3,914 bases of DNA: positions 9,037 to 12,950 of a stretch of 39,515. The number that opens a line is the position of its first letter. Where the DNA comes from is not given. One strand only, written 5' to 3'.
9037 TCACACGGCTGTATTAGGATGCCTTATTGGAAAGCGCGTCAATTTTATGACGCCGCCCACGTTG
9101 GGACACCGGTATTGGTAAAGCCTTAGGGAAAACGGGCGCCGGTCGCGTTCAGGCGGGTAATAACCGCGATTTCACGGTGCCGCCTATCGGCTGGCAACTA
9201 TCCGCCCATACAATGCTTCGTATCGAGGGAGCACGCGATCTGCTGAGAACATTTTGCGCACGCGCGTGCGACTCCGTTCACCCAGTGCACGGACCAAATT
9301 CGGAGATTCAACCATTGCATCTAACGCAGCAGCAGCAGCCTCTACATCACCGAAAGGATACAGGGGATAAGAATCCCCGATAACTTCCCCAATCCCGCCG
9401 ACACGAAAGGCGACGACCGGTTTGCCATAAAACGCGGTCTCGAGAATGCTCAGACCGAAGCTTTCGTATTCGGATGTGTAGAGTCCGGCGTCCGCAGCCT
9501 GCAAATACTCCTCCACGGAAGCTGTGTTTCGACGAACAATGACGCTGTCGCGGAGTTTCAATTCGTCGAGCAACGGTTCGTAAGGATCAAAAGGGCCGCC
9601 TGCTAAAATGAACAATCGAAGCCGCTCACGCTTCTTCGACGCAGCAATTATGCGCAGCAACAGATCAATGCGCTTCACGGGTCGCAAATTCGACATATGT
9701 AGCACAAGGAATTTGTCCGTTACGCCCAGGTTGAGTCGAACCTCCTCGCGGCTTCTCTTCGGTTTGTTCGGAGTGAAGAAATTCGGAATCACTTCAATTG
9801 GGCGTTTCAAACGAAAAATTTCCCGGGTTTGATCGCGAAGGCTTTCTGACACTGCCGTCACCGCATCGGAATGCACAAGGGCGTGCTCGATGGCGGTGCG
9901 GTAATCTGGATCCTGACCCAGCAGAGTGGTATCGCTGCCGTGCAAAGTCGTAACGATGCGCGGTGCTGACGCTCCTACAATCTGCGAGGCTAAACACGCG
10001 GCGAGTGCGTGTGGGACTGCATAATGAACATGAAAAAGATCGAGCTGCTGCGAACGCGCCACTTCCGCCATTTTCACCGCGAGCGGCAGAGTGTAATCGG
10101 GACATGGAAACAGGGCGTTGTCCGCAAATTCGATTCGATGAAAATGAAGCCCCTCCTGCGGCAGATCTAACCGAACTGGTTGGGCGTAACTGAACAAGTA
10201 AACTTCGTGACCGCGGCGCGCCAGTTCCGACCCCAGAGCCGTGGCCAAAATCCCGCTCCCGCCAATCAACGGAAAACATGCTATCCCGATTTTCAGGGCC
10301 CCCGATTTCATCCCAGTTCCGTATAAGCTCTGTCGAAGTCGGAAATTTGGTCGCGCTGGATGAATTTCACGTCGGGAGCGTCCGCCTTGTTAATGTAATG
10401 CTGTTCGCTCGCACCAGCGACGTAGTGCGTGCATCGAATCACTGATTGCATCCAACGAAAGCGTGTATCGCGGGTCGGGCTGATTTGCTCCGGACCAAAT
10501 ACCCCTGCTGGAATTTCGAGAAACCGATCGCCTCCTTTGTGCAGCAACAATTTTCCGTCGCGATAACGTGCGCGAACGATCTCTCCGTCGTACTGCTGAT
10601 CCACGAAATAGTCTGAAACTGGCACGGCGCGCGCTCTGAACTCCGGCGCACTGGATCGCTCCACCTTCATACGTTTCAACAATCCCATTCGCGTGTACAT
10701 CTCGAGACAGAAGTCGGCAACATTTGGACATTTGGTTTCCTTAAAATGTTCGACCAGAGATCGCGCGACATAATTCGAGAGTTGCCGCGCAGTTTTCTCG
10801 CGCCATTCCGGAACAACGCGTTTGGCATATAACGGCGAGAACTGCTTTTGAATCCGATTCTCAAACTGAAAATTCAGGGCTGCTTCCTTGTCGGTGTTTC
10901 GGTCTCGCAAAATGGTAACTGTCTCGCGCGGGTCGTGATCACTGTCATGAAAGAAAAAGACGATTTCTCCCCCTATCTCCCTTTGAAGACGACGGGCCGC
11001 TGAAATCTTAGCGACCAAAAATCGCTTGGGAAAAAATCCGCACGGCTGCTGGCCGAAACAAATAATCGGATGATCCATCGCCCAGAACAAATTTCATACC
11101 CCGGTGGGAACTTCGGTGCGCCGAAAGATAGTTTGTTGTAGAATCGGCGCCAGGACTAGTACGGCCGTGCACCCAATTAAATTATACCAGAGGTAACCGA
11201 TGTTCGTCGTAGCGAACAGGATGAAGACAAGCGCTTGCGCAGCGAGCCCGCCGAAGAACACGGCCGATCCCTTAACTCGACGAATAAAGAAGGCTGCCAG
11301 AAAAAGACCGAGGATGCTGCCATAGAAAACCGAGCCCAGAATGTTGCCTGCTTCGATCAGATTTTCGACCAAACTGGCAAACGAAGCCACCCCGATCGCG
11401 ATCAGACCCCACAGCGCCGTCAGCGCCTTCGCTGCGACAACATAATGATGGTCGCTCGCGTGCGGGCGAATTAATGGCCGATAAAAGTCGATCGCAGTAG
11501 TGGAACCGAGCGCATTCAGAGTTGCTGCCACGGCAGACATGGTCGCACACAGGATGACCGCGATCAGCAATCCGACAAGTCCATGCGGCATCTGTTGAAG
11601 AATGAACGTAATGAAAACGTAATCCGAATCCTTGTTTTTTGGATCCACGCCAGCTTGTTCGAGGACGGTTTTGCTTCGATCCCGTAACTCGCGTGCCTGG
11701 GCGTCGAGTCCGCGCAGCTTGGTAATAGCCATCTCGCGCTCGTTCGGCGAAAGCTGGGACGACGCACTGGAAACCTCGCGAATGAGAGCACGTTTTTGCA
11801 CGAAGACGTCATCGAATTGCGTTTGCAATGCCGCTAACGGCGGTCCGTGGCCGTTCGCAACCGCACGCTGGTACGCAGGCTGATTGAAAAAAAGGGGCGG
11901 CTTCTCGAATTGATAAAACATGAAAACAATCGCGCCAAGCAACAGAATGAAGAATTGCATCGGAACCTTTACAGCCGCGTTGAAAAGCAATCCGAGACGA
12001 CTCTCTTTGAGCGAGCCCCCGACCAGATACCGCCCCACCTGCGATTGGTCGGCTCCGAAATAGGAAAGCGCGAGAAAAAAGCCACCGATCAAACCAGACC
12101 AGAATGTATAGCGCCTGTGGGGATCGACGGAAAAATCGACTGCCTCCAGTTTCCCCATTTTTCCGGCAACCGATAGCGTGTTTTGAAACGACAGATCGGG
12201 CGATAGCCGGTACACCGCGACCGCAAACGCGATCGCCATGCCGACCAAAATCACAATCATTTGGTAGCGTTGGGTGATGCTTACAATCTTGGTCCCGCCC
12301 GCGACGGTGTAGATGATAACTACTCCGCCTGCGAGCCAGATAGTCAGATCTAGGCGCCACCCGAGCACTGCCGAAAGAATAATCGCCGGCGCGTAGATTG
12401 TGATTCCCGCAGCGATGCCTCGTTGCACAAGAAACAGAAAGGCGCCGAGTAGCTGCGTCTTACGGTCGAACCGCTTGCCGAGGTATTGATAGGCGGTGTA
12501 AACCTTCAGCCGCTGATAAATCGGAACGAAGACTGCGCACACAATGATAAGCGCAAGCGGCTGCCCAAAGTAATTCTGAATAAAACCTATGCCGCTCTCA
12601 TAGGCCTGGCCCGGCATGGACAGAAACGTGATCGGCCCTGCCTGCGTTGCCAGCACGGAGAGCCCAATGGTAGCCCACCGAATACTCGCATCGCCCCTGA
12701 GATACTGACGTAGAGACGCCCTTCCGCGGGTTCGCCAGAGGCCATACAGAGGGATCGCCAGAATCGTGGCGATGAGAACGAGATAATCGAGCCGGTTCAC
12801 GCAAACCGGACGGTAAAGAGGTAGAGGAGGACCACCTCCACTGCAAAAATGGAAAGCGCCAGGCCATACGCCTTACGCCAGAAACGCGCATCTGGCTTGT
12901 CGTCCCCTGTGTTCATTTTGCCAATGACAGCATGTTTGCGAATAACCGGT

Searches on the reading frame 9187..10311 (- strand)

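Call 60: search_protein_families(library=pfam, proteins=[window:9187-10311:-], max_evalue=0.001)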
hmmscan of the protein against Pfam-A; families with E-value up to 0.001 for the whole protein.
window:9187-10311:- (375 aa): 6 families
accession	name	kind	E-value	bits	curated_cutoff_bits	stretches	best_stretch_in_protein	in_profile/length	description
PF13439.12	Glyco_transf_4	-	7.2e-26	91.6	28.5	1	16-179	1-166/170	Glycosyltransferase Family 4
PF00534.26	Glycos_transf_1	-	1.3e-23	83.9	26.4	1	197-349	11-171/172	Glycosyl transferases group 1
PF13692.12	Glyco_trans_1_4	-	2.4e-20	73.7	27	1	202-335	3-141/142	Glycosyl transferases group 1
PF13579.12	Glyco_trans_4_4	-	5.4e-17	63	29.7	1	17-177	1-157/158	Glycosyl transferase 4-like domain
PF13477.12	Glyco_trans_4_2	-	1.6e-12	48.2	23.4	1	28-154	18-138/139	Glycosyl transferase 4-like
PF20706.3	GT4-conflict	-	1.7e-07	31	26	1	138-320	136-324/385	Family 4 Glycosyltransferase in conflict systems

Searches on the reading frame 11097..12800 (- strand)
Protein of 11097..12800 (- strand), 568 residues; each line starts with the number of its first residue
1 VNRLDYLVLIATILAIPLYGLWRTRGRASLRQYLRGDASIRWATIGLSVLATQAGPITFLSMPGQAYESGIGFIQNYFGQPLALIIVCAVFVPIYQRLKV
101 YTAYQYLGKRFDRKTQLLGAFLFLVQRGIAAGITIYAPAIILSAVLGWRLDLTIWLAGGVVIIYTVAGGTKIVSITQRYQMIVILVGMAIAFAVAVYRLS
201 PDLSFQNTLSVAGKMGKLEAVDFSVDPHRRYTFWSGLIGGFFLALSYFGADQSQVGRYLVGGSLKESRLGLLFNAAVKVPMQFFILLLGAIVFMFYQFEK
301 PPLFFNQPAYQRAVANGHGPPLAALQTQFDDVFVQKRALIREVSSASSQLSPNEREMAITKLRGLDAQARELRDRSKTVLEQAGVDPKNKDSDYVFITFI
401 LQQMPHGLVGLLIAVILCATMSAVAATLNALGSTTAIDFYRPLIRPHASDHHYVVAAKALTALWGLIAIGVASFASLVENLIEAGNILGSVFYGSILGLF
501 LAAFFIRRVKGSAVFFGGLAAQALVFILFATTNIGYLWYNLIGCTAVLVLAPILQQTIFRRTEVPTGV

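Call 60: search_protein_families(library=pfam, proteins=[window:11097-12800:-], max_evalue=0.001)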
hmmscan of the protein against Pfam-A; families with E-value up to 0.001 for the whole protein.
window:11097-12800:- (568 aa): 1 family
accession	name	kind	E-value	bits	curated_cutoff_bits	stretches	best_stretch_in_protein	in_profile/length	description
PF00474.23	SSF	-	2.8e-36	125.7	22.8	2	33-298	1-260/406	Sodium:solute symporter family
